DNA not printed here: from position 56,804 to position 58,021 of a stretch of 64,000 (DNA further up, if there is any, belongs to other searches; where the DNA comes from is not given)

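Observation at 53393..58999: Non-canonical leu-like operon: IPMDH-family dehydrogenase, HMG-CoA-lyase-like lyase, family III CoA-transferase, LeuC, LeuD (then OsmC)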

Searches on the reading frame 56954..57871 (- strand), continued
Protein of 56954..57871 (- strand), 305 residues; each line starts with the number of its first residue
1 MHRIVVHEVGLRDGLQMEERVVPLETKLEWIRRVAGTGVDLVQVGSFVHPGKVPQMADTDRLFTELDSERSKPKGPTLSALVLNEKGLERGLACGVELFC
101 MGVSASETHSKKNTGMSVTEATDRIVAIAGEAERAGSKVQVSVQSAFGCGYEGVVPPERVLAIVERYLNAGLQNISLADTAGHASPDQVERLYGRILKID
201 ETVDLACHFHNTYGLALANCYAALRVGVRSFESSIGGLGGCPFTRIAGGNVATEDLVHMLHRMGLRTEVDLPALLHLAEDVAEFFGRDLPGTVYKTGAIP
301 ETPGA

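Call 25: search_protein_families(library=pfam, proteins=[L060:7244-8452:+, L060:5902-7233:+, L059:7808-8569:+, L059:6940-7752:+, L059:14403-15233:+, L062:7986-9314:+, L062:9326-10222:+, L074:6618-8036:+, L078:3389-4456:+, L028:14085-16019:+], max_evalue=0.00001)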
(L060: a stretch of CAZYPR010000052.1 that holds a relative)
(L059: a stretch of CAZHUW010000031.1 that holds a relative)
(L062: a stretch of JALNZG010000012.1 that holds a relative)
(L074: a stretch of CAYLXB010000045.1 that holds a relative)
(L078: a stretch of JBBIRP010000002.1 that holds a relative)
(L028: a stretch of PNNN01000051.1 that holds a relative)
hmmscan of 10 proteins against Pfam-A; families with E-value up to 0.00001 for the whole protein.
L060:7244-8452:+ (402 aa): 3 families
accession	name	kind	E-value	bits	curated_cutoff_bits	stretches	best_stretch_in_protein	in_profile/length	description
PF00441.29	Acyl-CoA_dh_1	-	4.7e-31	108.4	22.4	1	238-394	1-150/150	Acyl-CoA dehydrogenase, C-terminal domain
PF02771.21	Acyl-CoA_dh_N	-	2.4e-28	99.2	22.9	1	7-120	1-113/113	Acyl-CoA dehydrogenase, N-terminal domain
PF02770.24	Acyl-CoA_dh_M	-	6.1e-14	52.4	33.3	1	125-226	2-97/97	Acyl-CoA dehydrogenase, middle domain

L060:5902-7233:+ (443 aa): 2 families
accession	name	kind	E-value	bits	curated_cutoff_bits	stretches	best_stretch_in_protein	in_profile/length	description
PF07075.17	NamZ_N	-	8.7e-91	303.2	26.9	2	149-287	66-202/203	Exo-beta-N-acetylmuramidase NamZ, N-terminal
PF20732.2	NamZ_C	-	3.1e-61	207.1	25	1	292-442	2-152/152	Exo-beta-N-acetylmuramidase NamZ, C-terminal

L059:7808-8569:+ (253 aa): 2 families
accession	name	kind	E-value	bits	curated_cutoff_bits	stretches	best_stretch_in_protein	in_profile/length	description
PF00005.33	ABC_tran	-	1.7e-33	116.6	25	1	17-166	1-137/137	ABC transporter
PF13304.12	AAA_21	-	1.3e-07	32.4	27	0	29-106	1-83/304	AAA domain, putative AbiEii toxin, Type IV TA system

L059:6940-7752:+ (270 aa): 1 family
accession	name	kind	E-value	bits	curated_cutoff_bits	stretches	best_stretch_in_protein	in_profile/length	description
PF02405.21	MlaE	-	5.2e-71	239.1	22.5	1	56-266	2-211/212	Permease MlaE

L059:14403-15233:+ (276 aa): 1 family
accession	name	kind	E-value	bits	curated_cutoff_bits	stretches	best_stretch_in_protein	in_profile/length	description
PF00248.27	Aldo_ket_red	-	4.4e-16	59.3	24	1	39-198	33-197/291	Aldo/keto reductase family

L062:7986-9314:+ (442 aa): 1 family
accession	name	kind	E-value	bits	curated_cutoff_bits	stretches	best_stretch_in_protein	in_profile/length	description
PF07661.19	MORN_2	-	4.4e-39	128.3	29.6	0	96-115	1-20/22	MORN repeat variant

L062:9326-10222:+ (298 aa): 1 family
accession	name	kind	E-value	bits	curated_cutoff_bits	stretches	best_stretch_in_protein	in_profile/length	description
PF00795.27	CN_hydrolase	-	1.5e-64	218.2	23.2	1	11-275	2-255/256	Carbon-nitrogen hydrolase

L074:6618-8036:+ (472 aa): 2 families
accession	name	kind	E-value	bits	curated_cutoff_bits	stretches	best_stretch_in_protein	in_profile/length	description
PF01555.25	N6_N4_Mtase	-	3.4e-21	76.6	26.7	1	46-105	154-213/221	DNA methylase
PF01170.24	UPF0020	-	4.2e-06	27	22.3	0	72-99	27-54/197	RMKL-like, methyltransferase domain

L078:3389-4456:+ (355 aa): 0 families

L028:14085-16019:+ (644 aa): 3 families
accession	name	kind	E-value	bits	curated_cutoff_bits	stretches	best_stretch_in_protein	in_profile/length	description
PF01433.26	Peptidase_M1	-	3.6e-33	115.5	27.7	1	307-460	60-218/218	Peptidase family M1 domain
PF17900.6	Peptidase_M1_N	-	7.8e-13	49.4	25.8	1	53-226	4-186/186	Peptidase M1 N-terminal domain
PF18962.6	Por_Secre_tail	-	3.3e-06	27.7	27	1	565-642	2-75/75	Secretion system C-terminal sorting domain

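Call 38: search_protein_families(library=pfam, proteins=[L040:4232-5692:+, L006:1915-3285:+, L017:747-3047:+, L083:7325-8518:+, L083:14227-15429:+, L079:15275-16534:+, L072:7478-8686:+], max_evalue=0.001)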
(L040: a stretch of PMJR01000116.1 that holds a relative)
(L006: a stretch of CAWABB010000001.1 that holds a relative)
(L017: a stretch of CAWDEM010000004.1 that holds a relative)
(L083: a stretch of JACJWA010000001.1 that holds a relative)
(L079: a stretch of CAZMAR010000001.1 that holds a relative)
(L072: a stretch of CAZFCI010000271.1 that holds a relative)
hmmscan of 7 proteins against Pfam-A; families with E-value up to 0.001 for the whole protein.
L040:4232-5692:+ (486 aa): 2 families
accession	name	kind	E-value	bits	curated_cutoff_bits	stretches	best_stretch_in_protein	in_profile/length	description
PF13336.12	AcetylCoA_hyd_C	-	4.1e-66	222.1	23.7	1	327-478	1-152/154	Acetyl-CoA hydrolase/transferase C-terminal domain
PF02550.21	AcetylCoA_hydro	-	3e-35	122.5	24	1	59-227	8-188/198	Acetyl-CoA hydrolase/transferase N-terminal domain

L006:1915-3285:+ (456 aa): 2 families
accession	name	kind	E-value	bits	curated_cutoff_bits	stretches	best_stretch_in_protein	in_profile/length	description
PF00881.29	Nitroreductase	-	8.3e-10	39.5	23.5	1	283-433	52-167/167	Nitroreductase family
PF14512.11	TM1586_NiRdase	-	1.8e-07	31.5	27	1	128-175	155-203/215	Putative TM nitroreductase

L017:747-3047:+ (766 aa): 2 families
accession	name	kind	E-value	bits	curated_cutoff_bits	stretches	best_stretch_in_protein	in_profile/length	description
PF01578.25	Cytochrom_C_asm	-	1.4e-30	107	29.9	1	116-320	5-206/212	Cytochrome C assembly protein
PF16327.10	CcmF_C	-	6e-16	59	28.7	1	343-558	1-234/323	Cytochrome c-type biogenesis protein CcmF C-terminal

L083:7325-8518:+ (397 aa): 2 families
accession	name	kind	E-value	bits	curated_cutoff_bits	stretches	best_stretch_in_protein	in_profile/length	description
PF04143.19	Sulf_transp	-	2.6e-17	63.8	27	1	41-221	11-188/310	Sulphur transport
PF00581.25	Rhodanese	-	7.4e-11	42.8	22.2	1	258-342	10-101/102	Rhodanese-like domain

L083:14227-15429:+ (400 aa): 2 families
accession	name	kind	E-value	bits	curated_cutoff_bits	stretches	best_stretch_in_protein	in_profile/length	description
PF01839.29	FG-GAP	-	1.1e-16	60.8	22.1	1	234-253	1-20/37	FG-GAP repeat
PF13517.12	FG-GAP_3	-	7.3e-09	36.5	26.9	0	298-363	1-60/61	FG-GAP-like repeat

L079:15275-16534:+ (419 aa): 1 family
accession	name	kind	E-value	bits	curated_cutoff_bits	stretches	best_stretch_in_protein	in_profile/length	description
PF07228.17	SpoIIE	-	1e-41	143.5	25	1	228-417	4-191/192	Stage II sporulation protein E (SpoIIE)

L072:7478-8686:+ (402 aa): 4 families
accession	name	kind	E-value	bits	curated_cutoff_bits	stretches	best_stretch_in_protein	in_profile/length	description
PF00441.29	Acyl-CoA_dh_1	-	5.9e-31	108.1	22.4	1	238-394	1-150/150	Acyl-CoA dehydrogenase, C-terminal domain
PF02771.21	Acyl-CoA_dh_N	-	6.6e-28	97.8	22.9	1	7-120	1-113/113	Acyl-CoA dehydrogenase, N-terminal domain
PF02770.24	Acyl-CoA_dh_M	-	2.6e-14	53.6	33.3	1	125-226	2-97/97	Acyl-CoA dehydrogenase, middle domain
PF08028.16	Acyl-CoA_dh_2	-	0.00019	22.1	22.7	1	262-365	10-116/134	Acyl-CoA dehydrogenase, C-terminal domain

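Call 67: search_protein_representatives(protein=window:56954-57871:-)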
Query: 305 residues. Proteins with E-value up to 0.001 (for the whole library): 11856; up to 1e-10: 4927; up to 1e-30: 1049. The best 150 are listed.
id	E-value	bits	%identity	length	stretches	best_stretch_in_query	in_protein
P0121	2.0e-129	447.4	66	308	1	3-302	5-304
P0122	8.1e-91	320.7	50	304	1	2-301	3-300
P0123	1.7e-81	290.1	66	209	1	101-301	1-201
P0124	9.5e-78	277.8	63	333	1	43-252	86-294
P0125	1.5e-76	273.8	66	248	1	29-227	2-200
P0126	1.1e-72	261.1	59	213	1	100-302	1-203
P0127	7.4e-72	258.4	56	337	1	3-252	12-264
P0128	8.1e-71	255.0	45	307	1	3-293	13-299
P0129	1.1e-69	251.4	58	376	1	116-302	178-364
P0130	6.4e-68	245.5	45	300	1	4-293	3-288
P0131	4.5e-67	242.7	45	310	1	3-292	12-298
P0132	1.5e-66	241.0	58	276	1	1-197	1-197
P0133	2.7e-66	240.1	45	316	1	3-288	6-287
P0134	3.7e-65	236.4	42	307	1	4-294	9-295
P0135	6.5e-64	232.3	41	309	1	4-295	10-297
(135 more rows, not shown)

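Call 68: find_encoding_contigs(protein=P0122, flank=8000, max_places=3)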
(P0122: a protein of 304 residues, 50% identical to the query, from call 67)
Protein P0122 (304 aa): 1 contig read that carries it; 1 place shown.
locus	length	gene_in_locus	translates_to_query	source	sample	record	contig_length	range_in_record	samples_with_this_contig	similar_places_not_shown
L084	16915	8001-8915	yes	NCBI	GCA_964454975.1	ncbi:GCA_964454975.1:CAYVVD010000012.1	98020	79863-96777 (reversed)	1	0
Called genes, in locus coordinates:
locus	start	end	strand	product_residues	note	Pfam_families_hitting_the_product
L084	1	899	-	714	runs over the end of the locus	?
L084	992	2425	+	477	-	PF00512:HisKA, PF02518:HATPase_c, PF13589:HATPase_c_3 (weak)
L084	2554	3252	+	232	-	-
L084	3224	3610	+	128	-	-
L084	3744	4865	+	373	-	PF00180:Iso_dh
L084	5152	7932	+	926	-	PF15902:Sortilin-Vps10 (faint), PF02012:BNR (faint), PF13810:DUF4185 (faint), PF18962:Por_Secre_tail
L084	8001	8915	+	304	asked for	PF00682:HMGL-like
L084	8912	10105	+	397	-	PF02515:CoA_transf_3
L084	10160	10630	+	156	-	PF00072:Response_reg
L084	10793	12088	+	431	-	PF00330:Aconitase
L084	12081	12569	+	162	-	PF00694:Aconitase_C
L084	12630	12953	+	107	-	-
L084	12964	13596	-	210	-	-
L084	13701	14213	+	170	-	PF00210:Ferritin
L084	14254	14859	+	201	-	-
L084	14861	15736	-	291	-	PF03631:Virul_fac_BrkB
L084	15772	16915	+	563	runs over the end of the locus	PF13205:Big_5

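Call 69: predict_structure(alignment_id=A1)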
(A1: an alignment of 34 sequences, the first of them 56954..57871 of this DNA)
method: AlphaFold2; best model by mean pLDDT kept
length: 305 residues; sequences in the alignment: 34
mean_pLDDT: 89.0   pTM: 0.88
mean pLDDT of the five models: 89.0, 87.1, 81.3, 81.2, 79.4
residues with pLDDT >= 90: 206; 70-90: 71; 50-70: 22; < 50: 6
segments of 3 or more residues with pLDDT < 50: 245-247
pLDDT, mean of each block of 10 residues (from residue 1): 85 85 94 95 92 89 84 87 94 95 92 91 97 97 91 89 98 94 91 97 95 89 96 86 60 94 95 93 81 66 51
secondary structure, 60 per line:
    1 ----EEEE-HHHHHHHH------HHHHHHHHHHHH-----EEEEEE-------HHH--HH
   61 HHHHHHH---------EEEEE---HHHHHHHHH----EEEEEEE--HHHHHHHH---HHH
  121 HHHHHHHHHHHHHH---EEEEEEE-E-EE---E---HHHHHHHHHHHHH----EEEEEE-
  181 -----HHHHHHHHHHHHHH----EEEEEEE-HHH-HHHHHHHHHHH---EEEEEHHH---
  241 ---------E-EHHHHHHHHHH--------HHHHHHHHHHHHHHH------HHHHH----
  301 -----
elements in order: E5-8 H10-17 H24-35 E41-46 H59-67 E77-81 H85-93 E98-104 H107-114 H118-134 E138-144 H157-169 E174-179 H186-199 E204-210 H216-226 E230-234 H253-262 H271-285 H292-296

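Call 71: find_encoding_contigs(protein=P0128, flank=6000, max_places=2)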
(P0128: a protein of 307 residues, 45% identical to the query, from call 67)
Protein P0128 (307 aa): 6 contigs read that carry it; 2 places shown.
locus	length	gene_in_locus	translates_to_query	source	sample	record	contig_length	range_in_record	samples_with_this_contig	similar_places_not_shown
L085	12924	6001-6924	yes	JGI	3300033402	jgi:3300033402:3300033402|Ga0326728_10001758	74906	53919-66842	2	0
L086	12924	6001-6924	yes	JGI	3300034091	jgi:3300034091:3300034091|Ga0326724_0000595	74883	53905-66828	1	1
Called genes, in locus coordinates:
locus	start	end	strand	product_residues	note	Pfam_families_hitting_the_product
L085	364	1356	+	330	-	PF01144:CoA_trans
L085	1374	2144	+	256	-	PF01144:CoA_trans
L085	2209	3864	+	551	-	PF01039:Carboxyl_trans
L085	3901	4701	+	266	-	PF00378:ECH_1, PF16113:ECH_2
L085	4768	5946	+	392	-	PF00682:HMGL-like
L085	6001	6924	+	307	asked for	PF00682:HMGL-like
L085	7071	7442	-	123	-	PF07876:Dabb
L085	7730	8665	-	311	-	PF08447:PAS_3, PF00990:GGDEF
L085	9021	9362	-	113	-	-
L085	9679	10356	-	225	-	PF10056:DUF2293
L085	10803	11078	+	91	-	-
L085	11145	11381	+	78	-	PF09527:ATPase_gene1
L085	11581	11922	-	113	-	-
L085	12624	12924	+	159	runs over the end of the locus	-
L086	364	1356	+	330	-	PF01144:CoA_trans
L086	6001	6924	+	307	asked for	PF00682:HMGL-like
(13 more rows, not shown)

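Call 72: find_encoding_contigs(protein=P0130, flank=6000, max_places=2)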
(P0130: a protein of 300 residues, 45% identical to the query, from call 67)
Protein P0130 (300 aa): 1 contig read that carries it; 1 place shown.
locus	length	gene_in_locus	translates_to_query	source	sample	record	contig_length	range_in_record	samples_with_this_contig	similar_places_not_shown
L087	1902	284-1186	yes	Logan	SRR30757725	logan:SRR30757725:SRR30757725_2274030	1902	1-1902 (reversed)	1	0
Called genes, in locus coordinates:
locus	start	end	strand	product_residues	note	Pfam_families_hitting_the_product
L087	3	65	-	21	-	?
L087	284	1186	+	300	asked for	PF00682:HMGL-like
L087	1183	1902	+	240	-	?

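Call 73: find_encoding_contigs(protein=P0131, flank=6000, max_places=2)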
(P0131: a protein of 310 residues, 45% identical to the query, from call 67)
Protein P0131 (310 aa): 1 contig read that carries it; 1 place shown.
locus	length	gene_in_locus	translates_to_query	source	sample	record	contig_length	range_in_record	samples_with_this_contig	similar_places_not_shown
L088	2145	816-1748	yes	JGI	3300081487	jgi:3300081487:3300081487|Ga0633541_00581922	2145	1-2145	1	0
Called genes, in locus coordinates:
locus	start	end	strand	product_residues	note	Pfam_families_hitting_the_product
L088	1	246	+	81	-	?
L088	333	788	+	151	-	PF01220:DHquinase_II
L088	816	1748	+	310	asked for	PF00682:HMGL-like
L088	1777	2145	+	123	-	?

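Call 81: search_protein_families(library=pfam, proteins=[L016:10908-12722:+, L011:10938-12614:+, L049:11394-12341:+], max_evalue=0.001)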
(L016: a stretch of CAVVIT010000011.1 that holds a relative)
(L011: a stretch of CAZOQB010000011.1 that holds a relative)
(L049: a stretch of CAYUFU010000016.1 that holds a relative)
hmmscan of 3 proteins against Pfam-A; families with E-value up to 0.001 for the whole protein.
L016:10908-12722:+ (604 aa): 4 families
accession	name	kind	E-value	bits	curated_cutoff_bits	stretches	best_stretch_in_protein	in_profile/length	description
PF07221.17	GlcNAc_2-epim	-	1.7e-23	83.9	23.4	1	67-402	6-329/347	N-acylglucosamine 2-epimerase (GlcNAc 2-epimerase)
PF18962.6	Por_Secre_tail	-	1e-07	32.5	27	1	526-601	2-74/75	Secretion system C-terminal sorting domain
PF06662.19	C5-epim_C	-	0.00018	21.5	23.3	0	89-118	34-63/188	D-glucuronyl C5-epimerase C-terminus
PF07944.18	Beta-AFase-like_GH127_cat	-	0.00023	20.8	24.9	0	347-385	123-164/376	Beta-L-arabinofuranosidase, GH127 catalytic domain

L011:10938-12614:+ (558 aa): 3 families
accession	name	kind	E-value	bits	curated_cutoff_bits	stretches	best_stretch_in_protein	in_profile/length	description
PF18962.6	Por_Secre_tail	-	1.1e-09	38.8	27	1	473-555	2-74/75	Secretion system C-terminal sorting domain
PF17210.9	SdrD_B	-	1.9e-09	38.2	29.7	1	187-258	5-75/112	SdrD B-like domain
PF13585.12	CHU_C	-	0.00078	20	27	0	496-553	25-81/86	CHU_C Type IX secretion signal domain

L049:11394-12341:+ (315 aa): 0 families
